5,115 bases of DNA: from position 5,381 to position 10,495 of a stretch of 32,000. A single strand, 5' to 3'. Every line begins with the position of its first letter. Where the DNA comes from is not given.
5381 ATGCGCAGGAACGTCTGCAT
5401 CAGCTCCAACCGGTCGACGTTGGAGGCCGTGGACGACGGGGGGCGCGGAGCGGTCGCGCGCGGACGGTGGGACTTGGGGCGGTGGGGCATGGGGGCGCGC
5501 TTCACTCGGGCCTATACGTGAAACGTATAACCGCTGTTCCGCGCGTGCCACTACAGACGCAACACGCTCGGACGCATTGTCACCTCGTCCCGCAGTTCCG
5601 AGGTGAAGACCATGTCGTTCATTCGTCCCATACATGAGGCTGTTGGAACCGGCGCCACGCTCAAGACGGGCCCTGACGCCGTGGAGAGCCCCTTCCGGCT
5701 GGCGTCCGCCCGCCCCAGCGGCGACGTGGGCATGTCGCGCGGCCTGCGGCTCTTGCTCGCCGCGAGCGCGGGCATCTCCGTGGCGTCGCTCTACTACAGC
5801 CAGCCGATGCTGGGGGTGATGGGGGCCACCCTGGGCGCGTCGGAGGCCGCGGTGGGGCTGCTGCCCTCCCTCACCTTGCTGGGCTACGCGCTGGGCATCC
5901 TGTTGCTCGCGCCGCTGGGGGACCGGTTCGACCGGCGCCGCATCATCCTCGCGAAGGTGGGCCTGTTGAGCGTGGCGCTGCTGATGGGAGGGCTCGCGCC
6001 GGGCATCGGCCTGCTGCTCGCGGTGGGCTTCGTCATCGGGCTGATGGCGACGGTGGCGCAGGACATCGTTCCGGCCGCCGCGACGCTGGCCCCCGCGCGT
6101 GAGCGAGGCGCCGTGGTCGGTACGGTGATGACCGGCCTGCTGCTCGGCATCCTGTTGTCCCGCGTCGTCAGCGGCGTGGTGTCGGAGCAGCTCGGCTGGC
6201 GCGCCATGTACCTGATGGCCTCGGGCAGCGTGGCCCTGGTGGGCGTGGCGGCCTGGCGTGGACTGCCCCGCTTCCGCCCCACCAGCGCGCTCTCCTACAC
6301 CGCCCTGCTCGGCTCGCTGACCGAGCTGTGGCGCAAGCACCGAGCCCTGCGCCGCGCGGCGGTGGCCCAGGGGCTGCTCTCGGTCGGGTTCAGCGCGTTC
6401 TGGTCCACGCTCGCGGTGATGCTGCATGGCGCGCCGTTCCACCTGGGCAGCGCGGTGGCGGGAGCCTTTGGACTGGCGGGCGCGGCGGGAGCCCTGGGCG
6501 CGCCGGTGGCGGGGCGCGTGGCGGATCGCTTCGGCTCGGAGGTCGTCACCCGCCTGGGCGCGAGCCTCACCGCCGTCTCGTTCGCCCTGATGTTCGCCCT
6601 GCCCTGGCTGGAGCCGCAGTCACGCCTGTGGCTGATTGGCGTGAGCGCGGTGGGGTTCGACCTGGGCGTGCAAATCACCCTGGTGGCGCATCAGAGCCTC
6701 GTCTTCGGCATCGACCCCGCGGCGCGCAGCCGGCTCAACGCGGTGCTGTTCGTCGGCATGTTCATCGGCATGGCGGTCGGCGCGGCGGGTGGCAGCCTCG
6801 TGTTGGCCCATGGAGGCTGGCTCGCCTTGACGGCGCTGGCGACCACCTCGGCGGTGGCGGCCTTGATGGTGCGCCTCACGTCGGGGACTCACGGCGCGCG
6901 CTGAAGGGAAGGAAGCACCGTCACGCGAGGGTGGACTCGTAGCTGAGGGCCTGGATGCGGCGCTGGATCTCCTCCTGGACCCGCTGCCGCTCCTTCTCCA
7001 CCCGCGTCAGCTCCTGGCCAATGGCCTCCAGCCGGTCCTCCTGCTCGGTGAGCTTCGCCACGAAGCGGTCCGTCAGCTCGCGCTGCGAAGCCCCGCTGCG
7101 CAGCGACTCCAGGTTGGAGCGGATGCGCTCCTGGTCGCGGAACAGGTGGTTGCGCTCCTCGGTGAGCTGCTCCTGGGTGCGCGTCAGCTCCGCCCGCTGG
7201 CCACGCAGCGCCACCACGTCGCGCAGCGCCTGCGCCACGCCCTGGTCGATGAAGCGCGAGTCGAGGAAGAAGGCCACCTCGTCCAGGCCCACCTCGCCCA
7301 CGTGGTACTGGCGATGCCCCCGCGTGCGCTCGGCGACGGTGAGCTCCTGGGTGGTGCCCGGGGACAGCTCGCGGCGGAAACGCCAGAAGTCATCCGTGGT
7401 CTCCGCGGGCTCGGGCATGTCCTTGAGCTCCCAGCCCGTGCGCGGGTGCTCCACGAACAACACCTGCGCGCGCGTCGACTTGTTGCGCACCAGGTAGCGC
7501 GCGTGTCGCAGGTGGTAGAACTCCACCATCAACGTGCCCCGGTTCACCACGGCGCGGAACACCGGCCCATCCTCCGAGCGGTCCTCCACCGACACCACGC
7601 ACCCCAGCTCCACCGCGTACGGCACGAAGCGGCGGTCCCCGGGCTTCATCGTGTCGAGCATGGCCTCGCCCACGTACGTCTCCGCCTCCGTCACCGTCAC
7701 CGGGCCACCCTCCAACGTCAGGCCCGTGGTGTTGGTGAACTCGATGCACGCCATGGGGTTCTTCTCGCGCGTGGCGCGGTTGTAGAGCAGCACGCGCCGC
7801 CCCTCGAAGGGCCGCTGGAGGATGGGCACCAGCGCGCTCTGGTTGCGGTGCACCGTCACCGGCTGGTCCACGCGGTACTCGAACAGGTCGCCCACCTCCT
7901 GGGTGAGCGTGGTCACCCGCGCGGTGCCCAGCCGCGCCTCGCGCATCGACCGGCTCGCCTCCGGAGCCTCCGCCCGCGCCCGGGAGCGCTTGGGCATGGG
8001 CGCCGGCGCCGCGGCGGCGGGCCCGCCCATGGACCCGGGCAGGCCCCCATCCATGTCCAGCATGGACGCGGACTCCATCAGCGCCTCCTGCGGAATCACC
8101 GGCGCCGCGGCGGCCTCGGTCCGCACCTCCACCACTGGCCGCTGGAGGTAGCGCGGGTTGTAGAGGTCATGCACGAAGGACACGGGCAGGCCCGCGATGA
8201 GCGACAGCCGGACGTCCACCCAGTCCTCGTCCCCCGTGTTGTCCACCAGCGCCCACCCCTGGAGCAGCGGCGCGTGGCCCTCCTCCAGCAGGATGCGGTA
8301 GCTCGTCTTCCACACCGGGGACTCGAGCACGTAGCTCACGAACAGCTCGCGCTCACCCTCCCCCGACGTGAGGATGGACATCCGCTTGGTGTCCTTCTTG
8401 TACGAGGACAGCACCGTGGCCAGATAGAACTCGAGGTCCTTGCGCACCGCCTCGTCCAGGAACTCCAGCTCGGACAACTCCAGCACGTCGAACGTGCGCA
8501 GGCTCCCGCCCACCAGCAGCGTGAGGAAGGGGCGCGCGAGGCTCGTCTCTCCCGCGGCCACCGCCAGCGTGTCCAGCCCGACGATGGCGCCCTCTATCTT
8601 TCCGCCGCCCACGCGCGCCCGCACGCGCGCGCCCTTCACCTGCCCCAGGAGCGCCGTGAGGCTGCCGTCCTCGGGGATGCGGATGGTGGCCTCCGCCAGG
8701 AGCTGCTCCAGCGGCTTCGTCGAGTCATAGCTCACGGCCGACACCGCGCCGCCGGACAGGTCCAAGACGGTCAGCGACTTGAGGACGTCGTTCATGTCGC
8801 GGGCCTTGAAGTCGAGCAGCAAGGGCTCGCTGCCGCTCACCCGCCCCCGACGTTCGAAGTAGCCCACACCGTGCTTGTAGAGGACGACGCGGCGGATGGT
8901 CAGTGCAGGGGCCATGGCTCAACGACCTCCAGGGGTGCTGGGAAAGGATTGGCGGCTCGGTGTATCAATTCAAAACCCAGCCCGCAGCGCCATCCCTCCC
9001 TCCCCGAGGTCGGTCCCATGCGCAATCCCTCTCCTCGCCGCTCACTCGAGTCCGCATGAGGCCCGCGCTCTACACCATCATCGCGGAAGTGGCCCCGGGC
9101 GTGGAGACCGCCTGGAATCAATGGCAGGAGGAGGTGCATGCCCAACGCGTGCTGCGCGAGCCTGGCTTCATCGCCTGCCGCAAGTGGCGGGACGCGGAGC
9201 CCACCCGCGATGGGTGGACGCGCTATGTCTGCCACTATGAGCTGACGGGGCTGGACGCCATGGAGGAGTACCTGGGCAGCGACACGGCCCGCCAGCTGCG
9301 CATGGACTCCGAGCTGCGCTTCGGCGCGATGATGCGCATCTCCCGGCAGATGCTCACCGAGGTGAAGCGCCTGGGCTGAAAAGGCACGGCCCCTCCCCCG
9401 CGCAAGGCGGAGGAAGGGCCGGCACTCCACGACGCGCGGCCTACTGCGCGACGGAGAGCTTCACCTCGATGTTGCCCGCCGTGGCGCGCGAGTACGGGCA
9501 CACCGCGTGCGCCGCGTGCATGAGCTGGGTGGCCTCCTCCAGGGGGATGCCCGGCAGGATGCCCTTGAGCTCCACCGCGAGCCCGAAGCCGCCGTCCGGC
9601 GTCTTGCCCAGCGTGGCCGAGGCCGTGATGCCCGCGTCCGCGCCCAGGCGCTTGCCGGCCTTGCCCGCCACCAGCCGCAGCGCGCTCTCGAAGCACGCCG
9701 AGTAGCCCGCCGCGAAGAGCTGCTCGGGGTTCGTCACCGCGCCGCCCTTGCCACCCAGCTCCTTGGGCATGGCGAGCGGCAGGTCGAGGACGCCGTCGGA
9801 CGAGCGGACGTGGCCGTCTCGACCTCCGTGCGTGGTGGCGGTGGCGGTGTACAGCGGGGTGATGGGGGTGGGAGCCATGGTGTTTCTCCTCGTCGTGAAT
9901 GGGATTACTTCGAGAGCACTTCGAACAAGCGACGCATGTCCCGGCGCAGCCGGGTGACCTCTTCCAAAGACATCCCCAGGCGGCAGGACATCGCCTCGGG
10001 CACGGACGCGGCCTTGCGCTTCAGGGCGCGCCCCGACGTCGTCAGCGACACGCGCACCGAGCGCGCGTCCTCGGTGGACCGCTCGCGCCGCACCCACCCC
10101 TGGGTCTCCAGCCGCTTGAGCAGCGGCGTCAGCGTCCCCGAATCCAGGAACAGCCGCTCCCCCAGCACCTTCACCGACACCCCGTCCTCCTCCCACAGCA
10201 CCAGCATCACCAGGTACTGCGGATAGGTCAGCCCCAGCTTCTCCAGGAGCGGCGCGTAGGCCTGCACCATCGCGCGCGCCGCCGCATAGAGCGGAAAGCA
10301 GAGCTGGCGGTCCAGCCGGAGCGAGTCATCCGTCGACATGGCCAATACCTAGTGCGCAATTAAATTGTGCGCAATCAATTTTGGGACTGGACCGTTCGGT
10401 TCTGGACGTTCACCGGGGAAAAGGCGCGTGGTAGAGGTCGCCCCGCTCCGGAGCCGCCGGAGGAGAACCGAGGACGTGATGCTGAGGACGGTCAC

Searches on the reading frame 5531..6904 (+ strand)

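Call 35: search_protein_families(library=pfam, proteins=[window:5531-6904:+], max_evalue=0.001)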
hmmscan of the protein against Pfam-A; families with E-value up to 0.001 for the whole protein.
window:5531-6904:+ (457 aa): 2 families
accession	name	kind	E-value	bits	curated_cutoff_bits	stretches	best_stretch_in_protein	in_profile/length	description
PF07690.21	MFS_1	-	1.6e-32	113.3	33.4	1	77-376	2-306/347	Major Facilitator Superfamily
PF00083.30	Sugar_tr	-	1.5e-07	31.1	22.3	1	104-230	44-177/452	Sugar (and other) transporter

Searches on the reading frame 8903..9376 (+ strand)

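Call 3: search_protein_families(library=pfam, proteins=[window:8903-9376:+], max_evalue=0.1)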
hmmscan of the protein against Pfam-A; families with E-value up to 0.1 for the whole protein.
window:8903-9376:+ (158 aa): 1 family
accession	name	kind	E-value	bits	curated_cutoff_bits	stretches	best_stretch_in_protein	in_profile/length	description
PF14114.12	DUF4286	-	1.4e-09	38.5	25.8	1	56-154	3-100/100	Domain of unknown function (DUF4286)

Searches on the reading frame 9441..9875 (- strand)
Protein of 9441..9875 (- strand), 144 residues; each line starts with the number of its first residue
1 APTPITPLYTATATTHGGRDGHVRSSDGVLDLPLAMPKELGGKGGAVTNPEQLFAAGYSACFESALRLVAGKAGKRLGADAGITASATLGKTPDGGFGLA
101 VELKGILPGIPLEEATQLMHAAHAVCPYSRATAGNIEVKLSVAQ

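Call 3: search_protein_families(library=pfam, proteins=[window:9441-9875:-], max_evalue=0.1)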
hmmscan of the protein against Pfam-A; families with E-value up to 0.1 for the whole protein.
window:9441-9875:- (144 aa): 2 families
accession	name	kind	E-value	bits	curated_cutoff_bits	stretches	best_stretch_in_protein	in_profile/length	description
PF02566.24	OsmC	-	4.8e-13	49.8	27.5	1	47-140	5-99/100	OsmC-like protein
PF05305.19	DUF732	-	0.077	13.8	22.4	0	109-127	13-31/72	Protein of unknown function (DUF732)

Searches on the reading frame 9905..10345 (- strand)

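Call 3: search_protein_families(library=pfam, proteins=[window:9905-10345:-], max_evalue=0.1)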
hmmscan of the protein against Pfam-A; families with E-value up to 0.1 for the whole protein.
window:9905-10345:- (146 aa): 13 families
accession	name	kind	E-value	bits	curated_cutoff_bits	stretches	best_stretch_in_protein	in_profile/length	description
PF22381.2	Staph_reg_Sar_Rot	-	4.2e-18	65.6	27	1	30-110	3-83/85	Transcriptional regulator SarA/Rot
PF01047.28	MarR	-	6.2e-18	64.9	24.6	1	39-97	1-59/59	MarR family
PF12802.13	MarR_2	-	3.1e-13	50.1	27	1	37-96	1-61/61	MarR family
PF13463.12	HTH_27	-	1.5e-08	35.3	22.2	1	39-105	1-68/68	Winged helix DNA-binding domain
PF13601.12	HTH_34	-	0.00074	20.1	27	1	46-107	5-67/80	Winged helix DNA-binding domain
PF13412.12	HTH_24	-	0.00081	19.4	21.9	1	47-86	9-48/48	Winged helix-turn-helix DNA-binding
PF03965.22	Penicillinase_R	-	0.00088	20.1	22.6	1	45-91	7-57/115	Penicillinase repressor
PF03551.20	PadR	-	0.0018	18.7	27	1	67-107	29-71/75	Transcriptional regulator PadR-like family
PF01638.23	HxlR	-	0.0025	18.1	20.8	1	71-111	35-75/91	HxlR-like helix-turn-helix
PF01978.25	TrmB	-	0.025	14.9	25.6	1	34-91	1-58/68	Sugar-specific transcriptional regulator TrmB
PF22665.2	DUF6293_C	-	0.03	15.2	27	1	75-108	67-97/101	DUF6293 C-terminal winged helix domain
PF13545.12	HTH_Crp_2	-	0.042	14.2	27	0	57-89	24-57/70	Crp-like helix-turn-helix domain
PF24409.1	wHTH-PRTase_assc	-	0.072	13.6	27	0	59-96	15-53/83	wHTH-PRTase associated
